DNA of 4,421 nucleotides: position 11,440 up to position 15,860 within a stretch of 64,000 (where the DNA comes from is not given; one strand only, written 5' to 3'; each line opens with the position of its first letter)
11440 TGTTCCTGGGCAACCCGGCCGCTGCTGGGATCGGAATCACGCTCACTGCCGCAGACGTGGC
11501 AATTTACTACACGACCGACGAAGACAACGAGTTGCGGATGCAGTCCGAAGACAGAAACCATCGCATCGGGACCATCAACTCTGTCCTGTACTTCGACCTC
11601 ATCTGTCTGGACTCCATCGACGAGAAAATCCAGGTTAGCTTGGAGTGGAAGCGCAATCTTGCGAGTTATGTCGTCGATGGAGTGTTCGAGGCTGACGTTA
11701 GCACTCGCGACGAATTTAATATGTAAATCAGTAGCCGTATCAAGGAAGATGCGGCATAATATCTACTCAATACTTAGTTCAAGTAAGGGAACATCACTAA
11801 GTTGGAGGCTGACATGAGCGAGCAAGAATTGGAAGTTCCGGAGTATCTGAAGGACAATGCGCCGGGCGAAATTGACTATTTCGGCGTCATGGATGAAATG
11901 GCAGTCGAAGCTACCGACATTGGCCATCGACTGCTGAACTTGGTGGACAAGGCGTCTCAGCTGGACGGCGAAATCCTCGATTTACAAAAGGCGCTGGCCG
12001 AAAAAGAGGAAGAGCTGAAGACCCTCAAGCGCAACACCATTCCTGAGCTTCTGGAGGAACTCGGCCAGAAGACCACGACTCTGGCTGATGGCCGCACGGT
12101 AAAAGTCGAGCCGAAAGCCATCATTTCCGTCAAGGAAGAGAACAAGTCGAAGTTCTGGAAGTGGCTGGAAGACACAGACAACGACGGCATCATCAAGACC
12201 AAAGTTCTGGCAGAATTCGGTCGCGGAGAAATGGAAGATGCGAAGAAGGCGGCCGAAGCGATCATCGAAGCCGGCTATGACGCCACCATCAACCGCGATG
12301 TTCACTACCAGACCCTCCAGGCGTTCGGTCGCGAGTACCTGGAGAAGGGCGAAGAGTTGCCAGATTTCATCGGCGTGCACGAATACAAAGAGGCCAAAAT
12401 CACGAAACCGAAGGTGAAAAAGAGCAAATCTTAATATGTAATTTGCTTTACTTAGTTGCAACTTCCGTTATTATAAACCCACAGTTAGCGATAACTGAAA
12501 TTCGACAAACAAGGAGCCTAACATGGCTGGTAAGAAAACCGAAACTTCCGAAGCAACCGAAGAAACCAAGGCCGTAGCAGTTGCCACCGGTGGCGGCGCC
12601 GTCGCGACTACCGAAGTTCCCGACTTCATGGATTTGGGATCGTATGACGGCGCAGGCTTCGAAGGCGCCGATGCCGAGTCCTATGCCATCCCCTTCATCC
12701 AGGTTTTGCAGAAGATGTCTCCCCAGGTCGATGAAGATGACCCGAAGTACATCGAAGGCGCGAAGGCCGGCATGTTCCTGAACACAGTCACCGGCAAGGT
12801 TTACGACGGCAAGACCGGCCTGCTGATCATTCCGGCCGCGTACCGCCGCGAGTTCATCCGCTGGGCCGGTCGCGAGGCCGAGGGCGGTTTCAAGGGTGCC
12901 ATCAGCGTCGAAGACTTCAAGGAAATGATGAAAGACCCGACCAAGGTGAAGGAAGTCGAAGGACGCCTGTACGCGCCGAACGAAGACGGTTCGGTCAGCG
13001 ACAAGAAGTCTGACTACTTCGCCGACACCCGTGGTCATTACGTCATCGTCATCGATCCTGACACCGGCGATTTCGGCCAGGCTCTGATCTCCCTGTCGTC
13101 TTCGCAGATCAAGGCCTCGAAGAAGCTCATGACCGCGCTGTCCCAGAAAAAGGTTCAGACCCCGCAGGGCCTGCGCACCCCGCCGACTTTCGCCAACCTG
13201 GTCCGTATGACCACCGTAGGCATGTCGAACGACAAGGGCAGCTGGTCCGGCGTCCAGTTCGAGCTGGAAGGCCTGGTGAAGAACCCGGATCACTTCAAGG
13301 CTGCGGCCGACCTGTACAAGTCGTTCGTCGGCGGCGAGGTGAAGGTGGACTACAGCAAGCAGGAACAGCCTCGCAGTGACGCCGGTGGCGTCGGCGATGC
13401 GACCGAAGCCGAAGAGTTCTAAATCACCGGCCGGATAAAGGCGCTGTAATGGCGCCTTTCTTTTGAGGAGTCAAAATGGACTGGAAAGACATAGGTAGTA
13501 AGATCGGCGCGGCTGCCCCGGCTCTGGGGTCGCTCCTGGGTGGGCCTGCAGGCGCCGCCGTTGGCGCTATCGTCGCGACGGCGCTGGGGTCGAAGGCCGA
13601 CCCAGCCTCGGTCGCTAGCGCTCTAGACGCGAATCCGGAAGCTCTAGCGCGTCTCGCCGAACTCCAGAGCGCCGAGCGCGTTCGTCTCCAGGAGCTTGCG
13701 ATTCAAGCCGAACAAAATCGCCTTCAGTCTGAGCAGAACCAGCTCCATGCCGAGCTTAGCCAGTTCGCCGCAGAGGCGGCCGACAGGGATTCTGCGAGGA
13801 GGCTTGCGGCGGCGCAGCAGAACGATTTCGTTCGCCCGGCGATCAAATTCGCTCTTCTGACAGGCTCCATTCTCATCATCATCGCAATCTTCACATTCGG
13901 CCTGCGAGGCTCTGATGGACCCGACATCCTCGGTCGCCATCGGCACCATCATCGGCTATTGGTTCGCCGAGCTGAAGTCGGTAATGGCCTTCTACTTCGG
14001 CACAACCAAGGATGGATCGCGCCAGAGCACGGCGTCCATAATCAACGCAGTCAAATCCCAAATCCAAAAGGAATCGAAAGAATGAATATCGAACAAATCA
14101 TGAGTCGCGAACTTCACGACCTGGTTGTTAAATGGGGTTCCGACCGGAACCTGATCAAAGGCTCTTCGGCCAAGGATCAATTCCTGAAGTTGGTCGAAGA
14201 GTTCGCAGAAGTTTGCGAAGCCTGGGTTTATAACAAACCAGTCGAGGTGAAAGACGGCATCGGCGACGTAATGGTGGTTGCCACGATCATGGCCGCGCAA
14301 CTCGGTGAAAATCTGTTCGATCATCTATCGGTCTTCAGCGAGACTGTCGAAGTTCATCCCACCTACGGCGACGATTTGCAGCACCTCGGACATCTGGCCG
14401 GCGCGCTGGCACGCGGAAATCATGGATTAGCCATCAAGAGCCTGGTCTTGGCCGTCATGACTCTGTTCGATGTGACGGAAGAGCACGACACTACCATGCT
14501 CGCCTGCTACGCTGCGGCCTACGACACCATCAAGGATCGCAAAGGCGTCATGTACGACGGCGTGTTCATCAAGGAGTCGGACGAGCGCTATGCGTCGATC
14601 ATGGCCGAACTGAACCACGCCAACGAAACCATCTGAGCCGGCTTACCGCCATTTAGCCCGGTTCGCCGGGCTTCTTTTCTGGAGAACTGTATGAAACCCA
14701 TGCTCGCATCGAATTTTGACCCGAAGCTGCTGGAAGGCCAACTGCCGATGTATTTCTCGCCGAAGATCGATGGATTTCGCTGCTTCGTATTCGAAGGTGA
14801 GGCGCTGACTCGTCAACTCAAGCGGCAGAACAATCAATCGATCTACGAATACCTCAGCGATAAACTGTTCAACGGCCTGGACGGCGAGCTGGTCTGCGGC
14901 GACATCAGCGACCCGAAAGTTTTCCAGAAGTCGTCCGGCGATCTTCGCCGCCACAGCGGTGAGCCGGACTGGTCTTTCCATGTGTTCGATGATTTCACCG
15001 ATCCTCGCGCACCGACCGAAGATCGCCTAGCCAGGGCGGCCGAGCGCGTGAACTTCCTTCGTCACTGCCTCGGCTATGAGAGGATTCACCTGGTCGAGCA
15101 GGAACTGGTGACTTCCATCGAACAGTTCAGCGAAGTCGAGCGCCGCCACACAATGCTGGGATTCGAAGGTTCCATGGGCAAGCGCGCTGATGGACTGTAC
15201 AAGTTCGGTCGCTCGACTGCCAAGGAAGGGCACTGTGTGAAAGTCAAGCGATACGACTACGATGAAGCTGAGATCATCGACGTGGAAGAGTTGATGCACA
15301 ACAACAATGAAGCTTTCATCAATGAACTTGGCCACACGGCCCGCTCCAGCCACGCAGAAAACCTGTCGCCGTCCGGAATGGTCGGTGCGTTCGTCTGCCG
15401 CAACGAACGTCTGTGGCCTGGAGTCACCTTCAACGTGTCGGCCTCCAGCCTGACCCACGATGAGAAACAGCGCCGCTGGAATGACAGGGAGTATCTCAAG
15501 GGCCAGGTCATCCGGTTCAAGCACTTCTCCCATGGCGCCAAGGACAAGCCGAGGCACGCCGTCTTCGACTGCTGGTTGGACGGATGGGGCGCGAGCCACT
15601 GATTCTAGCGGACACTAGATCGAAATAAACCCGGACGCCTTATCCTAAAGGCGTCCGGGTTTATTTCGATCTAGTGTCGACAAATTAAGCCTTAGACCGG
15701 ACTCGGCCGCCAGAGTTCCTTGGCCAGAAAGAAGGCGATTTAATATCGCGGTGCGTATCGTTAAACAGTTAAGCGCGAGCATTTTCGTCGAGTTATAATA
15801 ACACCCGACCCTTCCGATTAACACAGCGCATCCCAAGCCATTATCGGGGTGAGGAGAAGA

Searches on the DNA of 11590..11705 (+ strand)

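Call 83: search_dna_similar(query=window:11590-11705:+, collection=phages, mode=near, max_rows=6)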
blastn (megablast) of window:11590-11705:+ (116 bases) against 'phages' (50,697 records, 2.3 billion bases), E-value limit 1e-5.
Records with a match: 88; places in all: 88; records where one place covers at least 80% of the query: 88.
Best place of each record, by identity: >=99% 33; 95-99% 23; 90-95% 31; 80-90% 1.
By first word of the organism name: Pseudomonas 83; Pbunalikevirus 4; Phage 1.
By host as written in the record: Pseudomonas aeruginosa 39; Pseudomonas aeruginosa PAO1 26; - 8; Chyrseobacterium sp. 4; Pseudomonas aeruginosa PAK 2; Pseudomonas aeruginosa PA14 2; Pseudomonas sp. 2; Pseudomonas aeruginosa CN573 1; and 4 more.
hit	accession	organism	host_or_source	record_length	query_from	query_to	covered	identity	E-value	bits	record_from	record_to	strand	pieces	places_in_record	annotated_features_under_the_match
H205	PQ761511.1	Pseudomonas phage PCCM_PaP001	Pseudomonas aeruginosa PAO1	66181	1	116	100%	100.0%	3e-54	215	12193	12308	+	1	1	DNA helicase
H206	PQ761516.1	Pseudomonas phage PCCM_PaP006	Pseudomonas aeruginosa PAO1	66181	1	116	100%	100.0%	3e-54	215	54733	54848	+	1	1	DNA helicase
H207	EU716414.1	Pseudomonas phage PB1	Pseudomonas aeruginosa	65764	1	116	100%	100.0%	3e-54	215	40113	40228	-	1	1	helicase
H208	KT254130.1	Pbunalikevirus phiVader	Chyrseobacterium sp.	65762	1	116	100%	100.0%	3e-54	215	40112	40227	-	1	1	DNA helicase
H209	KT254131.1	Pbunalikevirus phiMoody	Chyrseobacterium sp.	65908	1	116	100%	100.0%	3e-54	215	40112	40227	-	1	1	DNA helicase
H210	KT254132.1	Pbunalikevirus phiHabibi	Chyrseobacterium sp.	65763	1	116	100%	100.0%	3e-54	215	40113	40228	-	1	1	DNA helicase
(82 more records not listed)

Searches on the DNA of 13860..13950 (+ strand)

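Call 49: search_dna_similar(query=window:13860-13950:+, collection=phages, mode=near, max_rows=8)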
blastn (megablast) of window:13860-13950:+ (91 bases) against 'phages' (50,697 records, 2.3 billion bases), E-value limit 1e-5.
Records with a match: 210; places in all: 211; records where one place covers at least 80% of the query: 210.
Best place of each record, by identity: 95-99% 197; 90-95% 13.
By first word of the organism name: Pseudomonas 210.
By host as written in the record: Pseudomonas aeruginosa 77; Pseudomonas aeruginosa PAO1 61; Pseudomonas sp. 23; - 17; Pseudomonas aeruginosa PA14 6; Pseduomonas aeruginosa 4; Pseudomonas aeruginosa ATCC 27853 4; Pseudomonas aeruginosa PAER3_44 2; and 15 more.
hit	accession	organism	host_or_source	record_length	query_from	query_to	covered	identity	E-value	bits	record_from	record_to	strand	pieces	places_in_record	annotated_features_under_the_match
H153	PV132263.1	Pseudomonas phage vB_PaeM_PAO1-BV1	Pseudomonas aeruginosa PAO1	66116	1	91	100%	98.9%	3e-38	161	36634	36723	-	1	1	hypothetical protein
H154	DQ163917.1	Pseudomonas phage F8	-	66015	1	91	100%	98.9%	3e-38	161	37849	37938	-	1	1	record has no annotation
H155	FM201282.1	Pseudomonas phage LMA2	Pseudomonas aeruginosa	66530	1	91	100%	98.9%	3e-38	161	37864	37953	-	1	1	hypothetical protein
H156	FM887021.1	Pseudomonas phage SN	Pseudomonas aeruginosa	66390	1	91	100%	98.9%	3e-38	161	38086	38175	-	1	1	hypothetical protein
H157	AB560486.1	Pseudomonas phage KPP12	Pseudomonas aeruginosa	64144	1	91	100%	98.9%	3e-38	161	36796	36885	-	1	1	hypothetical protein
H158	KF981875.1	Pseudomonas phage SPM-1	Pseudomonas aeruginosa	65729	1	91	100%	98.9%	3e-38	161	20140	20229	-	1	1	hypothetical protein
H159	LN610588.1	Pseudomonas phage vB_PaeM_PAO1_Ab29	Pseudomonas aeruginosa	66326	1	91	100%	98.9%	3e-38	161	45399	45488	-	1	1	record has no annotation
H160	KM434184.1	Pseudomonas phage vB_Pae_PS44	Pseudomonas aeruginosa PAER3_44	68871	1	91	100%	98.9%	3e-38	161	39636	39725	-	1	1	hypothetical protein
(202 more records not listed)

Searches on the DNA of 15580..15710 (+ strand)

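Call 74: search_dna_similar(query=window:15580-15710:+, collection=phages, mode=near, max_rows=8)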
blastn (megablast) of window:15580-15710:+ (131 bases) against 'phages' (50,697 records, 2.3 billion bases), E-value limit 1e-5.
Records with a match: 198; places in all: 312; records where one place covers at least 80% of the query: 198.
Best place of each record, by identity: 95-99% 11; 90-95% 101; 80-90% 86.
By first word of the organism name: Pseudomonas 193; Pbunalikevirus 4; Phage 1.
By host as written in the record: Pseudomonas aeruginosa 80; Pseudomonas aeruginosa PAO1 54; Pseudomonas sp. 21; - 13; Pseudomonas aeruginosa PA14 7; Chyrseobacterium sp. 4; Pseudomonas aeruginosa PAK 2; Pseudomonas aeruginosa PAER3_44 2; and 14 more.
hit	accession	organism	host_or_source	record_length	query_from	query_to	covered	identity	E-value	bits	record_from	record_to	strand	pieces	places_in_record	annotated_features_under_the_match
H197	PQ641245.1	Pseudomonas phage vB_Pa_PaW12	Pseudomonas aeruginosa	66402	1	131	100%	95.5%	2e-52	209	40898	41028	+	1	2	ATP-dependent DNA ligase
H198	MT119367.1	Pseudomonas phage misfit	Pseudomonas aeruginosa PAO1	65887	1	131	100%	95.5%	2e-52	209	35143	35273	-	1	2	DNA ligase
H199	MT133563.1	Pseudomonas phage billy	Pseudomonas aeruginosa PAO1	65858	1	131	100%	95.5%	2e-52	209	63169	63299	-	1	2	DNA ligase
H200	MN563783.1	Pseudomonas phage vB_PA6_GUMS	Pseudomonas aeruginosa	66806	1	131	100%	95.5%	2e-52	209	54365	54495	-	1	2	DNA ligase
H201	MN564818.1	Pseudomonas phage DRL-P1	Pseudomonas aeruginosa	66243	1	131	100%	95.5%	2e-52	209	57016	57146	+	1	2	DNA ligase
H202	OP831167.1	Pseudomonas phage PA19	Pseudomonas aeruginosa PAO1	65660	1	131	100%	95.5%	2e-52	209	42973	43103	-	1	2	DNA ligase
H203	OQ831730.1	Pseudomonas phage 109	Pseudomonas aeruginosa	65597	1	131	100%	95.5%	2e-52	209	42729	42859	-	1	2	hypothetical protein | adenylation kDNA ligase-like protein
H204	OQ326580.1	Phage vB_PaeM_Sem1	-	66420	1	131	100%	95.5%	2e-52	209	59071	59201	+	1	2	none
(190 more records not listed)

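Call 75: get_annotated_region(hit=H197, flank=100)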
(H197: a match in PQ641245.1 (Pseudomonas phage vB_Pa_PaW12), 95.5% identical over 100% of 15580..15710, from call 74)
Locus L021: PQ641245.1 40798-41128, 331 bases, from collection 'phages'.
description: Pseudomonas phage vB_Pa_PaW12, complete genome.
organism: Pseudomonas phage vB_Pa_PaW12 (NCBI taxid 3385015)
taxonomy: Viruses; Duplodnaviria; Heunggongvirae; Uroviricota; Caudoviricetes; Pbunavirus
host: Pseudomonas aeruginosa; source: residual water; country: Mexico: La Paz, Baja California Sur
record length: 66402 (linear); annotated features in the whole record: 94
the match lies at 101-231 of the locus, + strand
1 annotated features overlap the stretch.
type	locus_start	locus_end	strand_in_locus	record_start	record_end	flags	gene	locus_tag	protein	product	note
CDS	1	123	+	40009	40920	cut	-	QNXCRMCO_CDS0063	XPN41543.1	ATP-dependent DNA ligase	RNA and nucleotide metabolism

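Call 76: get_annotated_region(hit=H201, flank=100)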
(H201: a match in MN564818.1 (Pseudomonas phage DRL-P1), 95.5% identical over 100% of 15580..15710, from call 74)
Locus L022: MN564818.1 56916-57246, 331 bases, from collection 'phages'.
description: Pseudomonas phage DRL-P1, complete genome.
organism: Pseudomonas phage DRL-P1 (NCBI taxid 2660692)
taxonomy: Viruses; Duplodnaviria; Heunggongvirae; Uroviricota; Caudoviricetes; Pbunavirus
host: Pseudomonas aeruginosa; source: -; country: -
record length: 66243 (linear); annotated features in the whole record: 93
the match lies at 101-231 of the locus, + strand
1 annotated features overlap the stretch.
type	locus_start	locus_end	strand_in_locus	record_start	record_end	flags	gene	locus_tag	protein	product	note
CDS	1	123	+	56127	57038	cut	-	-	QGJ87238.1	DNA ligase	-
